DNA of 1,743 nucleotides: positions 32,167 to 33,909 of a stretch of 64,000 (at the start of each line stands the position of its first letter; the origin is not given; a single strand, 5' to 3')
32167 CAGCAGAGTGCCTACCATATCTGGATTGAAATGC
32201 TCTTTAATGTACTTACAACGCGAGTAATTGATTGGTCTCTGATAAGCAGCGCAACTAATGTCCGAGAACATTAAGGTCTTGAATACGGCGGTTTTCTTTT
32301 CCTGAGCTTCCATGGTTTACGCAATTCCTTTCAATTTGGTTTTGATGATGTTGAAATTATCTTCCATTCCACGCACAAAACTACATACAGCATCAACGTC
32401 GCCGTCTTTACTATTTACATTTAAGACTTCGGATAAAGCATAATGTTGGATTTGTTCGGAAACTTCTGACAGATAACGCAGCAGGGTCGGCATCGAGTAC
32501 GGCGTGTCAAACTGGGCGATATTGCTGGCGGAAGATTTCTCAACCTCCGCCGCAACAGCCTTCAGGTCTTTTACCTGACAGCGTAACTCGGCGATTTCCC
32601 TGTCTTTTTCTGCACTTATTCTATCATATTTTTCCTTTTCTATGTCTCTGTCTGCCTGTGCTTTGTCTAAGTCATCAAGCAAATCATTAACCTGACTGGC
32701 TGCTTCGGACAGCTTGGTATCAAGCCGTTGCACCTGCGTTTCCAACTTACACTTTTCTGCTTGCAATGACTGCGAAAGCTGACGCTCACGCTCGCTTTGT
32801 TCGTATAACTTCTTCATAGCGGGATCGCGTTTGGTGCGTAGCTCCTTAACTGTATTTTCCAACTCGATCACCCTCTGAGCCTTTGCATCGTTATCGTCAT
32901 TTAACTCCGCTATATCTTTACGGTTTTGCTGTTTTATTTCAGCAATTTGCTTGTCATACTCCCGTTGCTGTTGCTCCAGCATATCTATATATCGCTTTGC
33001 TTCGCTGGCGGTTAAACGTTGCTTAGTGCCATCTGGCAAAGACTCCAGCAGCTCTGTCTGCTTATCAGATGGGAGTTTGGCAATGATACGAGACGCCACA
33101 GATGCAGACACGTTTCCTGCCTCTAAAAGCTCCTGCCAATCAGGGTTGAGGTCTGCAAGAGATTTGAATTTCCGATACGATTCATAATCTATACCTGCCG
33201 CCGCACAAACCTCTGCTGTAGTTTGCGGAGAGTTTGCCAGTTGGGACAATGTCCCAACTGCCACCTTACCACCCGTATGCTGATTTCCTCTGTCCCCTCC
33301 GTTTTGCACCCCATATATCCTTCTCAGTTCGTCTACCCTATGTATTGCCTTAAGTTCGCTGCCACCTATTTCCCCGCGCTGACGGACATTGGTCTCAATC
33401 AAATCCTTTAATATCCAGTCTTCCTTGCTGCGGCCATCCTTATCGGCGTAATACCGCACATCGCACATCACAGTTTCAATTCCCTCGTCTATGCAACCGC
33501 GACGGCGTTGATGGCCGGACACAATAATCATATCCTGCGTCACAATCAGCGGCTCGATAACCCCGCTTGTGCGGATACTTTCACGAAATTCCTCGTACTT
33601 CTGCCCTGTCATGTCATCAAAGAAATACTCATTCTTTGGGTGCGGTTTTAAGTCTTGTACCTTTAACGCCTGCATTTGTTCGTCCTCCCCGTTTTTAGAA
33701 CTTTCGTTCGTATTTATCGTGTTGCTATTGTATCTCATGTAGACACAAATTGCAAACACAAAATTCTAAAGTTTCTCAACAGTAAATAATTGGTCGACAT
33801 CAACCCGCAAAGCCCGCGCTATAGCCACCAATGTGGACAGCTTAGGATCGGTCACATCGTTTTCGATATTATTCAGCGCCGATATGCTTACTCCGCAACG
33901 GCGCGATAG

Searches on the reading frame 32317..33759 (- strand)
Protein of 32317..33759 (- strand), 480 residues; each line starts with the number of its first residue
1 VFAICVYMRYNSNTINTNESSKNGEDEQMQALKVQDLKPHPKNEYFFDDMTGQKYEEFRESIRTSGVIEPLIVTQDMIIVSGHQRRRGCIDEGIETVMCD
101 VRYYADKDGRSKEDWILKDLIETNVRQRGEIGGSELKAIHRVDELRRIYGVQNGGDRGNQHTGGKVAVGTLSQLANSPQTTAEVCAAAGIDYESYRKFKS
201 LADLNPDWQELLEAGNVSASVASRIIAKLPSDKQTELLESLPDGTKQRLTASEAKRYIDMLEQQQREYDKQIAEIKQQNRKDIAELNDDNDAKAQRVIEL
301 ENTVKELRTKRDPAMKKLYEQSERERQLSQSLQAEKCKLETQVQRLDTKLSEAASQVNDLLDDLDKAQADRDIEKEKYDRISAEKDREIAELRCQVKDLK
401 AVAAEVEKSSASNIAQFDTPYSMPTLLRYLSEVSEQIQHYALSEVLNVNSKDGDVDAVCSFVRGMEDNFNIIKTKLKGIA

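Call 12: search_protein_families(library=phrogs, proteins=[window:32317-33759:-], max_evalue=0.00001)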
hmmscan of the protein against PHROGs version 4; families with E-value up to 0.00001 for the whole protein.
window:32317-33759:- (480 aa): 6 families
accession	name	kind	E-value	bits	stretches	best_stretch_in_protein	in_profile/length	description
phrog_12047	-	DNA, RNA and nucleotide metabolism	7.1e-18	66.2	1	32-408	3-295/301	ParB-like partition nuclease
phrog_4715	-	DNA, RNA and nucleotide metabolism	2.1e-13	50.5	1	14-371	132-500/630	ParB-like partition protein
phrog_620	-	DNA, RNA and nucleotide metabolism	1.3e-09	39.4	1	28-102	8-79/217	ParB-like partition protein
phrog_8947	-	unknown function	7.8e-07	29.9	1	43-111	27-93/219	-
phrog_1033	-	DNA, RNA and nucleotide metabolism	1.8e-06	29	0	48-97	52-109/334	ParB-like partition protein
phrog_5475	-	unknown function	9.1e-06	25.7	0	54-98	25-68/458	-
